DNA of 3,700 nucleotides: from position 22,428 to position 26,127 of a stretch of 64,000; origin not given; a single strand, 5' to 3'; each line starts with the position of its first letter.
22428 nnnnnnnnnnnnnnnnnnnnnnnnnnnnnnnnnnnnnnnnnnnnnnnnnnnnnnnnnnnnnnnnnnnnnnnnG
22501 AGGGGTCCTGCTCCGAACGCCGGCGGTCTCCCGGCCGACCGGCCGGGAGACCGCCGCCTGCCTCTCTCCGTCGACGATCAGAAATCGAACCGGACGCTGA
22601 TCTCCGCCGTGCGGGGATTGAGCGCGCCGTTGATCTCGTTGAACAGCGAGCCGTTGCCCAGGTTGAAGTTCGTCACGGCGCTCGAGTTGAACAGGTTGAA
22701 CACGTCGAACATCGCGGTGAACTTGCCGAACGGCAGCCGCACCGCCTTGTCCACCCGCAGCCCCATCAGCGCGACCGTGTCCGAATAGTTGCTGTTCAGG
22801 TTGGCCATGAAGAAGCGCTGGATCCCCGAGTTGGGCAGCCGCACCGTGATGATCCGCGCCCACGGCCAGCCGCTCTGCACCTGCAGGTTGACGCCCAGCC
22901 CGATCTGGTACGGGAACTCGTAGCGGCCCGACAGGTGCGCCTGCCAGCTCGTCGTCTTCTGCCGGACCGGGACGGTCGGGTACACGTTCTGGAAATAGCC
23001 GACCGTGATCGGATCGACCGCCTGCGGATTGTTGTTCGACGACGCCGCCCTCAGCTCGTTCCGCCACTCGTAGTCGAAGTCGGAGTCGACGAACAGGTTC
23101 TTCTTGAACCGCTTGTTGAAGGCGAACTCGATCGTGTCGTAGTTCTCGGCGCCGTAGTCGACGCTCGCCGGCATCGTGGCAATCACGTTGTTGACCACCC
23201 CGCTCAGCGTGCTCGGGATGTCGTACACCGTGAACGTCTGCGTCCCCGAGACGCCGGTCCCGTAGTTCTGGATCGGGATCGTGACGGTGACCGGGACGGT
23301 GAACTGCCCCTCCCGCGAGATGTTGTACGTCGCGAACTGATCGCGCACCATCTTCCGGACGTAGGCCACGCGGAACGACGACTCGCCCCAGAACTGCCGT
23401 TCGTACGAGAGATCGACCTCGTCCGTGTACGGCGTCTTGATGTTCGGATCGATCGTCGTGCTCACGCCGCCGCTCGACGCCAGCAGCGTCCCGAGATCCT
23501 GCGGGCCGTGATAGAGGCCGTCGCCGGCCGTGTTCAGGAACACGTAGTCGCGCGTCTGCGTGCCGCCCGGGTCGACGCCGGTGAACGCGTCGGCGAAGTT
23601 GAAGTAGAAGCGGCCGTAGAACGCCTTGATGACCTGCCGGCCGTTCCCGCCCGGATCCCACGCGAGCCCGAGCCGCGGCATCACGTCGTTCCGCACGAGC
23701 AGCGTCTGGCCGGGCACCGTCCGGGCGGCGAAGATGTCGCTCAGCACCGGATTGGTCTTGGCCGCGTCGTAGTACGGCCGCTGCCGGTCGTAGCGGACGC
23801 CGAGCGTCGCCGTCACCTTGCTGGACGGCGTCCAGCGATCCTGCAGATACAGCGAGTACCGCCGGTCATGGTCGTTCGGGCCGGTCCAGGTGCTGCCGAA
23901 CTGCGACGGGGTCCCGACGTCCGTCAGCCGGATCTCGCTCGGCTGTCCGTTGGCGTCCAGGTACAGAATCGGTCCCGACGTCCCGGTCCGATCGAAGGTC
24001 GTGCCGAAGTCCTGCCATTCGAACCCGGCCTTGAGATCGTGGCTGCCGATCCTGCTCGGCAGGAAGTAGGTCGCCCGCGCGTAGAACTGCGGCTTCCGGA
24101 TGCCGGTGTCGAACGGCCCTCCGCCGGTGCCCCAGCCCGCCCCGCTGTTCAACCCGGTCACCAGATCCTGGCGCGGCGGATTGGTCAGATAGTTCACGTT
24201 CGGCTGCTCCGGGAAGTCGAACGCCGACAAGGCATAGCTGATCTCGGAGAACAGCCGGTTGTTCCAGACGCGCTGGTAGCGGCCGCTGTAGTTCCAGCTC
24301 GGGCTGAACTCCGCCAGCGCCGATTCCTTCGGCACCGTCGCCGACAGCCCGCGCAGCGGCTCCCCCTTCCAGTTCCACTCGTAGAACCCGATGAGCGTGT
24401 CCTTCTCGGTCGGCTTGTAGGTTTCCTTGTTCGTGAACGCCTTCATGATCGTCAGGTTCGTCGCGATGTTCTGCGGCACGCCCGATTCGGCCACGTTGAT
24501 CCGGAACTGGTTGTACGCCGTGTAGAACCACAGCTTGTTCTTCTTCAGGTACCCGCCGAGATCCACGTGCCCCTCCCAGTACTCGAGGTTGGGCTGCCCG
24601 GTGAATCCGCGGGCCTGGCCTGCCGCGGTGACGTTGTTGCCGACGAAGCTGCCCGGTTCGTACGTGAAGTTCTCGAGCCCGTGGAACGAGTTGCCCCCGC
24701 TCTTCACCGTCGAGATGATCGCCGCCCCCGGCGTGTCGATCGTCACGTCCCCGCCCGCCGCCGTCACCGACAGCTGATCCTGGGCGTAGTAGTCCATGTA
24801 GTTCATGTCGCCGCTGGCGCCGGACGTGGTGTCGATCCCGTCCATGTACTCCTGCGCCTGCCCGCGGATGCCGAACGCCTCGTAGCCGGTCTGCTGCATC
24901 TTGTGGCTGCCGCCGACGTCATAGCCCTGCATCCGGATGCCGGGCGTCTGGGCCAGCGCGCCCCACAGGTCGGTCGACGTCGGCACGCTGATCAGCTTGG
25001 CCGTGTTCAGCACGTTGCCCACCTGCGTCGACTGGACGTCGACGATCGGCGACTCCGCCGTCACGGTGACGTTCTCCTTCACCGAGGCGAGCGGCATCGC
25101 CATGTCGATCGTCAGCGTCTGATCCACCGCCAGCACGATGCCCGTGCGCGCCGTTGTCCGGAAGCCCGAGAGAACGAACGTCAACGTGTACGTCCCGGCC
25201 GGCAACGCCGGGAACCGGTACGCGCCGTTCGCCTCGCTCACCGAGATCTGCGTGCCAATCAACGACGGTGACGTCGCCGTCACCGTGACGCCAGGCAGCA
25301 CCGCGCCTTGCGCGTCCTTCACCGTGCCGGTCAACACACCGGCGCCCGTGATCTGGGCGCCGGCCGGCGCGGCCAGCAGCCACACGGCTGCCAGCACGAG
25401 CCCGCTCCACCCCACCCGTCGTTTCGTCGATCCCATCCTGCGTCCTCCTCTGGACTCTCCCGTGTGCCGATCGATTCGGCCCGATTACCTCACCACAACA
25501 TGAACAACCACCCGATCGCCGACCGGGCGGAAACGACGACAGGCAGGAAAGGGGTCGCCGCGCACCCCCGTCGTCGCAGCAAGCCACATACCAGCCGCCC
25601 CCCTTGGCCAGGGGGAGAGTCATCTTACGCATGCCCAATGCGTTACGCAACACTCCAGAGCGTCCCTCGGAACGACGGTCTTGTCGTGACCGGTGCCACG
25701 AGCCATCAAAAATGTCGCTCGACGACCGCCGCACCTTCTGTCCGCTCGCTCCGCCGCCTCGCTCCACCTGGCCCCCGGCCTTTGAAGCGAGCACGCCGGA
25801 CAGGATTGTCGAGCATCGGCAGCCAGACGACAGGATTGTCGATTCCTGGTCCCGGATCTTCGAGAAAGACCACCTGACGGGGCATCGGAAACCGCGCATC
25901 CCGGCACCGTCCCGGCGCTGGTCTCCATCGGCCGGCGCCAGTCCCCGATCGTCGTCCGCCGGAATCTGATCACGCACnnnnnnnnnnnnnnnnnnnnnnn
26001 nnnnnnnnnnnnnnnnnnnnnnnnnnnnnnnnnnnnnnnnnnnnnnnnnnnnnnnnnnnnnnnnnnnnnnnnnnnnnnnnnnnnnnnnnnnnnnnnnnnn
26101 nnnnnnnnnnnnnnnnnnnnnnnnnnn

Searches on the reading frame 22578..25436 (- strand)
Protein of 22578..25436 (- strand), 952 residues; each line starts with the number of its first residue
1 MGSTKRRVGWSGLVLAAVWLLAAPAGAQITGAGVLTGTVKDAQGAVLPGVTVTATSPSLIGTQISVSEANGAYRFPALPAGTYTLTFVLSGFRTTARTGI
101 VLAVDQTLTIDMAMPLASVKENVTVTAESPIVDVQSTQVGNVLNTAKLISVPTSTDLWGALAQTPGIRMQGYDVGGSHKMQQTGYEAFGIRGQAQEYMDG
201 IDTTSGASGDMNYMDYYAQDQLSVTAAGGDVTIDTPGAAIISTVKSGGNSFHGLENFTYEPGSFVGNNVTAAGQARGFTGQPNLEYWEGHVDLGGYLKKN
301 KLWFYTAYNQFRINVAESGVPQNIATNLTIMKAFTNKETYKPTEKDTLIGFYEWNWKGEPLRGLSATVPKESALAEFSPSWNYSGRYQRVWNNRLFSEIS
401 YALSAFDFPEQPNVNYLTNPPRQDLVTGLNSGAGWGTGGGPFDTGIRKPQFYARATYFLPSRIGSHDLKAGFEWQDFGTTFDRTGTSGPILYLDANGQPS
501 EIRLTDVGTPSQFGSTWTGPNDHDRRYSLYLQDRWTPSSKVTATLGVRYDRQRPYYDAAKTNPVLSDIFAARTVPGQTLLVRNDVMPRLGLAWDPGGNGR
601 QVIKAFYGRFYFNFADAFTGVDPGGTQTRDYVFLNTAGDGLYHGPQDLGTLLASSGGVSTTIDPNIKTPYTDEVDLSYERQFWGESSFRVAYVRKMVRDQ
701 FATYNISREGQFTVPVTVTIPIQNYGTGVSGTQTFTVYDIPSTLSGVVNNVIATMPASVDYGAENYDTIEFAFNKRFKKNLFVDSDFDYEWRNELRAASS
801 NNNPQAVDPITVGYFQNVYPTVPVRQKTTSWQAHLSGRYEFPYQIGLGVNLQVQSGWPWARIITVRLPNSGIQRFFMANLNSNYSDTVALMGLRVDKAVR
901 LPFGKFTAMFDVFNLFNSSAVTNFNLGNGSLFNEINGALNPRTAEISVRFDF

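Call 8: search_protein_families(library=pfam, proteins=[window:22578-25436:-], max_evalue=0.01)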
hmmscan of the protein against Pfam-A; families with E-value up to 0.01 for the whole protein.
window:22578-25436:- (952 aa): 7 families
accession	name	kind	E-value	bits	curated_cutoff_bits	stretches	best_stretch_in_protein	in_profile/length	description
PF25183.1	OMP_b-brl_4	-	2e-29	103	30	1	333-866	156-708/838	Outer membrane beta barrel domain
PF13620.12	CarboxypepD_reg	-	1.1e-18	67.7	32.3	1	35-114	2-81/82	Carboxypeptidase regulatory-like domain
PF13715.12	CarbopepD_reg_2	-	4.7e-08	33.4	32.2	1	35-119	1-81/88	CarboxypepD_reg-like domain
PF00593.30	TonB_dep_Rec_b-barrel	-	4.4e-07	30.6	27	1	381-708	61-308/436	TonB dependent receptor-like, beta-barrel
PF17210.9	SdrD_B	-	0.00064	20.3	29.7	1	40-96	17-74/112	SdrD B-like domain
PF25020.1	TTR_TEN1-4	-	0.0013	19.1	27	1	32-111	6-82/86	Teneurin TTR-like domain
PF02369.22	Big_1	-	0.0063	17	34.9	0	35-75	21-64/93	Bacterial Ig-like domain (group 1)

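Call 14: find_encoding_contigs(protein=window:22578-25436:-, flank=10000, max_places=10)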
Protein window:22578-25436:- (952 aa): 3 contigs read that carry it; 3 places shown.
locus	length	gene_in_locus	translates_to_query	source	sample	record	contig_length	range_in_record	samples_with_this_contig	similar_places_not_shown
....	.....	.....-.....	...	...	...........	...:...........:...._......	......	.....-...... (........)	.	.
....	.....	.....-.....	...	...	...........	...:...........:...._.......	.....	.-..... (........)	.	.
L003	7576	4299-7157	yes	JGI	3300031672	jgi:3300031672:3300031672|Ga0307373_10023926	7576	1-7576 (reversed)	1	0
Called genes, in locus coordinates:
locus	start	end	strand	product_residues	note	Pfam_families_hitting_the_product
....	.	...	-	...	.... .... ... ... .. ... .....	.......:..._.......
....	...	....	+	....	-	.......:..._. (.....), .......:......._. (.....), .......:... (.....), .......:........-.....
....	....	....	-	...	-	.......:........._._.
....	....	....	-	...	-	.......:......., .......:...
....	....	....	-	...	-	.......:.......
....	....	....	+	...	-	-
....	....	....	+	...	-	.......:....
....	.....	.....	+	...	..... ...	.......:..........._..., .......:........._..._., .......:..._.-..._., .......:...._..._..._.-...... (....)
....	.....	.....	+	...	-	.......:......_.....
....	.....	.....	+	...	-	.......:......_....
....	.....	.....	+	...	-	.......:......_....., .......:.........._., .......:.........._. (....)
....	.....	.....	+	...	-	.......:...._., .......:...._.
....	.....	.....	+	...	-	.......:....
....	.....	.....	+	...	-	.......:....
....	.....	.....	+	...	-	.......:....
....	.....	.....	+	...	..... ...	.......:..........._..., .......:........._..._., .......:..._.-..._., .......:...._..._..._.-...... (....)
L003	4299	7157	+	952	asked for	PF13620:CarboxypepD_reg, PF13715:CarbopepD_reg_2, PF25183:OMP_b-brl_4, PF00593:TonB_dep_Rec_b-barrel (weak)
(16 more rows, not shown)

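Call 16: find_related_loci(query=window:22578-25436:-, collection=genome_contigs, flank=4000)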
Query window:22578-25436:- (952 aa) in genome_contigs; peptide patterns used: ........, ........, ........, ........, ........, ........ (x = any residue, [..] = any of these).
57 stretches matched a pattern; 32 encode a relative of the query (tblastn E <= 1e-3); 32 distinct loci.
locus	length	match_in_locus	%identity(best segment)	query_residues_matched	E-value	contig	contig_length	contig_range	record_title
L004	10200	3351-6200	79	6-952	0e+0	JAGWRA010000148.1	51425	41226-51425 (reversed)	MAG: Acidobacteriota bacterium isolate REEB315 k141_2207516, whole genome shotgun sequence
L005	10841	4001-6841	58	14-952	0e+0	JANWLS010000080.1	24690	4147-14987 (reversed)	MAG: Vicinamibacterales bacterium isolate CRAIB_MAG126 c_000000035980, whole genome shotgun sequence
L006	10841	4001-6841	54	3-952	0e+0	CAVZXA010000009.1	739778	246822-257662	MAG: uncultured Acidobacteriota bacterium isolate MFD04651.bin.2.95 genome assembly, contig: contig_714, whole genome sh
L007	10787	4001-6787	55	24-952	0e+0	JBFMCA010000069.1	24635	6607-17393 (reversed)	MAG: Acidobacteriota bacterium isolate MAG179 MAG179_69, whole genome shotgun sequence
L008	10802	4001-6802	54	20-952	0e+0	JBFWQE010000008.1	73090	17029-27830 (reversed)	MAG: Vicinamibacterales bacterium isolate CA_2019_TPBF_176 NODE_2819_length_73090_cov_5.781862_TPBF, whole genome shotgu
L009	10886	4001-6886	52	5-952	0e+0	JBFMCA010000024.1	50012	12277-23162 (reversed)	MAG: Acidobacteriota bacterium isolate MAG179 MAG179_24, whole genome shotgun sequence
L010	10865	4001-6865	52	3-952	0e+0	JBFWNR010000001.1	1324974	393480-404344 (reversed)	MAG: Vicinamibacterales bacterium isolate CA_2019_TPBF_117 NODE_20_length_1324974_cov_11.223935_TPBF, whole genome shotg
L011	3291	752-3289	53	33-869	0e+0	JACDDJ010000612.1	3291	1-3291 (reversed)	MAG: Acidobacteria bacterium isolate MGR_bin331 SD2900_NODE_16080_length_3291_cov_0.966498, whole genome shotgun sequenc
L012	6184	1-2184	54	227-952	0e+0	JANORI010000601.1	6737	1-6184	MAG: Acidobacteriota bacterium isolate VAR_4_metabat_203_sub VAR_4_k141_2029280, whole genome shotgun sequence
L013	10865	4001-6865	52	3-952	0e+0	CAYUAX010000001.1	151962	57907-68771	MAG TPA_asm: uncultured Bifidobacteriaceae bacterium isolate binchicken_co311_36 genome assembly, contig: NODE_169_lengt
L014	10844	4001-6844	53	13-952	0e+0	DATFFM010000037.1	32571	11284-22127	MAG TPA_asm: Vicinamibacterales bacterium isolate SMAG_U8636 k141_1538497, whole genome shotgun sequence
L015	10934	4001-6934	34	14-952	5e-147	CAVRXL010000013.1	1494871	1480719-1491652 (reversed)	MAG: uncultured Acidobacteriota bacterium isolate MFD06229.bin.1.246 genome assembly, contig: contig_9508, whole genome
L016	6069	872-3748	27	2-952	2e-92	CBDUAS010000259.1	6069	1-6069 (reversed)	MAG TPA_asm: uncultured bacterium isolate ERR2431952_binner12_Refined_100 genome assembly, contig: ERZ23880211.16358, wh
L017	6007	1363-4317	28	6-952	2e-87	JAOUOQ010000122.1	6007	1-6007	MAG: Candidatus Aminicenantes bacterium isolate 8_1_Oct_SF_Bin20 8_1_Oct_SF_Bin20_scaffold_15001_c1, whole genome shotgu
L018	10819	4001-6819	56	13-946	3e-135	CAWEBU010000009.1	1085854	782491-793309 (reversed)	MAG: uncultured Acidobacteriota bacterium isolate MFD01275.bin.1.248 genome assembly, contig: contig_9119, whole genome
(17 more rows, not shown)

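Call 26: find_related_loci(query=window:22578-25436:-, collection=metagenome_contigs, flank=3000)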
Query window:22578-25436:- (952 aa) in metagenome_contigs; peptide patterns used: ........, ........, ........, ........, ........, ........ (x = any residue, [..] = any of these).
84 stretches matched a pattern; 41 encode a relative of the query (tblastn E <= 1e-3); 41 distinct loci.
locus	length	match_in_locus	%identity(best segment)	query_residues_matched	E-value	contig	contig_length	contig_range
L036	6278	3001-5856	100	1-952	0e+0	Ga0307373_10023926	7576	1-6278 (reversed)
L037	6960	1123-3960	54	7-952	0e+0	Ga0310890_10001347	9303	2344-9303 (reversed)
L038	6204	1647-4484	54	7-952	0e+0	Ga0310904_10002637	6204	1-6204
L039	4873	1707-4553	53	6-952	0e+0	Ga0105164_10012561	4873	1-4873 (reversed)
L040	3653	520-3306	53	33-952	0e+0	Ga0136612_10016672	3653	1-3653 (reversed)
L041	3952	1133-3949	53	22-952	0e+0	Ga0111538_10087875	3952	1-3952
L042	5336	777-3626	52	13-952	0e+0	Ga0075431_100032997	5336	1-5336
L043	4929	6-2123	52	256-952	0e+0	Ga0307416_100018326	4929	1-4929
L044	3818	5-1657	52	403-952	0e+0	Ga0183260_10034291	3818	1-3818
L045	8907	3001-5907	43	6-952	0e+0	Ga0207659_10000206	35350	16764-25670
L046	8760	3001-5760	28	33-952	6e-88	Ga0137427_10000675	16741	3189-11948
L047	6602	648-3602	28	6-952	1e-87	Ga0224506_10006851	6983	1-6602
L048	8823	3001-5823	27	6-952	4e-59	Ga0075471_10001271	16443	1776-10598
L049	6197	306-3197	27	23-952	1e-58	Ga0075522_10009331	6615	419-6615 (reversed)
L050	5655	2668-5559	27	23-952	3e-56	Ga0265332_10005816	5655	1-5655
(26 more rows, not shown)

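Call 32: find_homologous_proteins(query=window:22578-25436:-, max_evalue=1e-100)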
Query window:22578-25436:- (952 aa): 696 proteins with E <= 1e-100 among 8000 candidates; the best 120 are listed.
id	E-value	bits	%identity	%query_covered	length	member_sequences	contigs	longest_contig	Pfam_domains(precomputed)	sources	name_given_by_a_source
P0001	0.0e+0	2190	100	100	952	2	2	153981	PF13715.13,PF25183.2,PF13620.13,PF00593.31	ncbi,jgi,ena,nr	ncbi:MAG TPA: TonB-dependent receptor [Vicinamibacterales bacterium]|nr:TonB-dependent receptor [Vic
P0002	0.0e+0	1774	79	99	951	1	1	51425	PF13715.13,PF25020.2,PF25183.2,PF13620.13,PF00593.31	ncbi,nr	ncbi:MAG: TonB-dependent receptor [Acidobacteriota bacterium]|nr:TonB-dependent receptor [Acidobacte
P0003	0.0e+0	1407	65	99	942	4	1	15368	PF13715.13,PF25183.2,PF13620.13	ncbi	ncbi:MAG TPA: carboxypeptidase regulatory-like domain-containing protein [Vicinamibacterales bacteri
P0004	0.0e+0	1283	61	99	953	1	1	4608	PF13715.13,PF25183.2,PF13620.13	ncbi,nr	ncbi:MAG: TonB-dependent receptor [Acidobacteriota bacterium]|nr:TonB-dependent receptor [Acidobacte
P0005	0.0e+0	1258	60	98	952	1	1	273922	PF13715.13,PF25183.2,PF13620.13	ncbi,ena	-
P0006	0.0e+0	1258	60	96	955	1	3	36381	PF13715.13,PF25183.2,PF13620.13,PF17210.10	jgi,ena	-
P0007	0.0e+0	1248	59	100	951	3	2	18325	PF13715.13,PF25183.2,PF13620.13,PF00593.31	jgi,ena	-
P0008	0.0e+0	1246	58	99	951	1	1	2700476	PF13715.13,PF25183.2,PF13620.13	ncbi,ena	-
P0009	0.0e+0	1243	60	96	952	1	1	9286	PF13715.13,PF25183.2,PF13620.13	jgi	jgi:hypothetical protein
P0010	0.0e+0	1241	60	96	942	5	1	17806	PF13715.13,PF25183.2,PF13620.13,PF17210.10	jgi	jgi:hypothetical protein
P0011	0.0e+0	1240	59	98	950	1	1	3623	PF13715.13,PF25183.2,PF13620.13,PF17210.10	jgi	jgi:hypothetical protein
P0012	0.0e+0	1236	58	99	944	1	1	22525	PF13715.13,PF25183.2,PF13620.13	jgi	jgi:hypothetical protein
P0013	0.0e+0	1235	58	99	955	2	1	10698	PF13715.13,PF25183.2,PF13620.13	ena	-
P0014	0.0e+0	1232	58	99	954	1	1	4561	PF13715.13,PF25183.2,PF13620.13,PF17210.10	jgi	jgi:hypothetical protein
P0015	0.0e+0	1232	59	96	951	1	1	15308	PF13715.13,PF25183.2,PF13620.13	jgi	jgi:hypothetical protein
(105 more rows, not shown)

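Call 33: find_encoding_contigs(protein=P0003, flank=3000, max_places=2)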
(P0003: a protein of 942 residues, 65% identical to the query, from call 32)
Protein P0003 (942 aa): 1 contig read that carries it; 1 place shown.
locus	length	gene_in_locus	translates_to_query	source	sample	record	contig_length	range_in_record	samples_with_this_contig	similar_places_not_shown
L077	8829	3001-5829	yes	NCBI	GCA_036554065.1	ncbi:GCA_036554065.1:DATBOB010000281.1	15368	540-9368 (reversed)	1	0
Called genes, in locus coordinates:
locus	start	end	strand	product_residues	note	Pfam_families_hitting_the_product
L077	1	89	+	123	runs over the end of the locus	PF04241:DUF423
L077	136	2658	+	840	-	PF12704:MacB_PCD, PF02687:FtsX, PF12704:MacB_PCD, PF02687:FtsX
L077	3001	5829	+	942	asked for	PF13620:CarboxypepD_reg, PF13715:CarbopepD_reg_2, PF25183:OMP_b-brl_4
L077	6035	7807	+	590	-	PF00654:Voltage_CLC, PF00571:CBS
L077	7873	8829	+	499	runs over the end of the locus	PF00676:E1_dh, PF02779:Transket_pyr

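Call 34: find_encoding_contigs(protein=P0004, flank=3000, max_places=2)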
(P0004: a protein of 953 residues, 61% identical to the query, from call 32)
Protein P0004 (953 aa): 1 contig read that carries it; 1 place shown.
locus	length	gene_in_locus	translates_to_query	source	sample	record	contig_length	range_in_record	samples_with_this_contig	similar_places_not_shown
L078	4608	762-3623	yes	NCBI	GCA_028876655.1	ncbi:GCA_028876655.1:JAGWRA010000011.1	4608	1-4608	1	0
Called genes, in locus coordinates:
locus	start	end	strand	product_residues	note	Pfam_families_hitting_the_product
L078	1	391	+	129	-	?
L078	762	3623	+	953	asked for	PF13620:CarboxypepD_reg, PF13715:CarbopepD_reg_2, PF25183:OMP_b-brl_4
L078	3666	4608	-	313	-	PF00004:AAA (weak), PF17862:AAA_lid_3, PF01434:Peptidase_M41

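Call 35: find_encoding_contigs(protein=P0005, flank=3000, max_places=2)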
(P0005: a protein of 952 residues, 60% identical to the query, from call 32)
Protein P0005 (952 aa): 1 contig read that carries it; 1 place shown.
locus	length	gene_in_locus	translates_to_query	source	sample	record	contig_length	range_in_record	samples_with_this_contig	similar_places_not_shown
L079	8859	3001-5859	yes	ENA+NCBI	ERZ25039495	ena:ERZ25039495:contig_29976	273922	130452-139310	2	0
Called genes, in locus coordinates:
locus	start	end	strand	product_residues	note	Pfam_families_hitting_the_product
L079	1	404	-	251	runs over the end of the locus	PF19762:DUF6249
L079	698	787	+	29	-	-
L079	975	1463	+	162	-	-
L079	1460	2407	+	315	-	PF02086:MethyltransfD12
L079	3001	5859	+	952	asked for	PF13620:CarboxypepD_reg, PF13715:CarbopepD_reg_2, PF25183:OMP_b-brl_4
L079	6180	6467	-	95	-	-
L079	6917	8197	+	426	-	PF05697:Trigger_N, PF05698:Trigger_C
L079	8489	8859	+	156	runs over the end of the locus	PF00574:CLP_protease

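Call 57: find_encoding_contigs(protein=P0006, flank=2500, max_places=2)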
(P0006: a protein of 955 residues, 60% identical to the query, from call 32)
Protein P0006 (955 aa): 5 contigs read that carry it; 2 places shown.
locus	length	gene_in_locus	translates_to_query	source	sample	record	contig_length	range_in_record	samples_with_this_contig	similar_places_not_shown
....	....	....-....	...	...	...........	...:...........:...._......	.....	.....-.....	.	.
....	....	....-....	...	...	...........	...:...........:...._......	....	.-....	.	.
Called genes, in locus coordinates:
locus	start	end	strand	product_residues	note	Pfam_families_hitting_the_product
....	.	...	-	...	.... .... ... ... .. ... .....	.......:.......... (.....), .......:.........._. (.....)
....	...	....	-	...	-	-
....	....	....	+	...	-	-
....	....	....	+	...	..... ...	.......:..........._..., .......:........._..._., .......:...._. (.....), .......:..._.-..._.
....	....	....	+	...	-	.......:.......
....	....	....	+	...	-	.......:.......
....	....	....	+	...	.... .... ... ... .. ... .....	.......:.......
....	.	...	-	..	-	?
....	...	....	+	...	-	-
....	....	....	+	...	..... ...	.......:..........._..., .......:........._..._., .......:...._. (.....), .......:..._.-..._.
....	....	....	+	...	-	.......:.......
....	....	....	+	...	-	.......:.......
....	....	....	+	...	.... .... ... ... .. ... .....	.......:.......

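Call 58: find_encoding_contigs(protein=P0007, flank=2500, max_places=2)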
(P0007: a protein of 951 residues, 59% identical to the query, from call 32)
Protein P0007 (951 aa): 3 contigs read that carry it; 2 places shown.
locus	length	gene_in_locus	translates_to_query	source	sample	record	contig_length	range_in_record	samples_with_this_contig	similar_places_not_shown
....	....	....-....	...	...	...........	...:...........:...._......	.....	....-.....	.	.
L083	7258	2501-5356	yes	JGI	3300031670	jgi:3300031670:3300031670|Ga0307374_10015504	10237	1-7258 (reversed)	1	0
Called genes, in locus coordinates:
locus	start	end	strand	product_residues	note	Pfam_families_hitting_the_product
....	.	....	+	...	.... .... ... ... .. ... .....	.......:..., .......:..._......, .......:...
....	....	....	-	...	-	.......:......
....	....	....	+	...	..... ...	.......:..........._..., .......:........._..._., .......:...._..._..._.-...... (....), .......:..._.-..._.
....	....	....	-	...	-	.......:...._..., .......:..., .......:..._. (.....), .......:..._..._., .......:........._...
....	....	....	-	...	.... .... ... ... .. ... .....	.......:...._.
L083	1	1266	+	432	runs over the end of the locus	PF00463:ICL, PF13714:PEP_mutase, PF00463:ICL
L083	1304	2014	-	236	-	PF02596:DUF169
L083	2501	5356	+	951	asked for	PF13620:CarboxypepD_reg, PF13715:CarbopepD_reg_2, PF00593:TonB_dep_Rec_b-barrel (weak), PF25183:OMP_b-brl_4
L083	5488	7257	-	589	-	?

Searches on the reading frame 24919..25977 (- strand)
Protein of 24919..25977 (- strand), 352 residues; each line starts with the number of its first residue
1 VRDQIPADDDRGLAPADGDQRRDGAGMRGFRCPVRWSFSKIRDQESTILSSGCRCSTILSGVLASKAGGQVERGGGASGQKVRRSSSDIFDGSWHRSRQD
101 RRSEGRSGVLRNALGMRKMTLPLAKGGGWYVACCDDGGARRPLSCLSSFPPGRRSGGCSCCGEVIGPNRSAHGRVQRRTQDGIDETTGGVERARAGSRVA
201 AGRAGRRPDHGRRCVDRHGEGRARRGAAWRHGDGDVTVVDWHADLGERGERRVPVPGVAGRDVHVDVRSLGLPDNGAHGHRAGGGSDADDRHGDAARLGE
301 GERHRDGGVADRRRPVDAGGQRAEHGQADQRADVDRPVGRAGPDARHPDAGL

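Call 8: search_protein_families(library=pfam, proteins=[window:24919-25977:-], max_evalue=0.01)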
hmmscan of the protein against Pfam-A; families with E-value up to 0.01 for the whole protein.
window:24919-25977:- (352 aa): 0 families
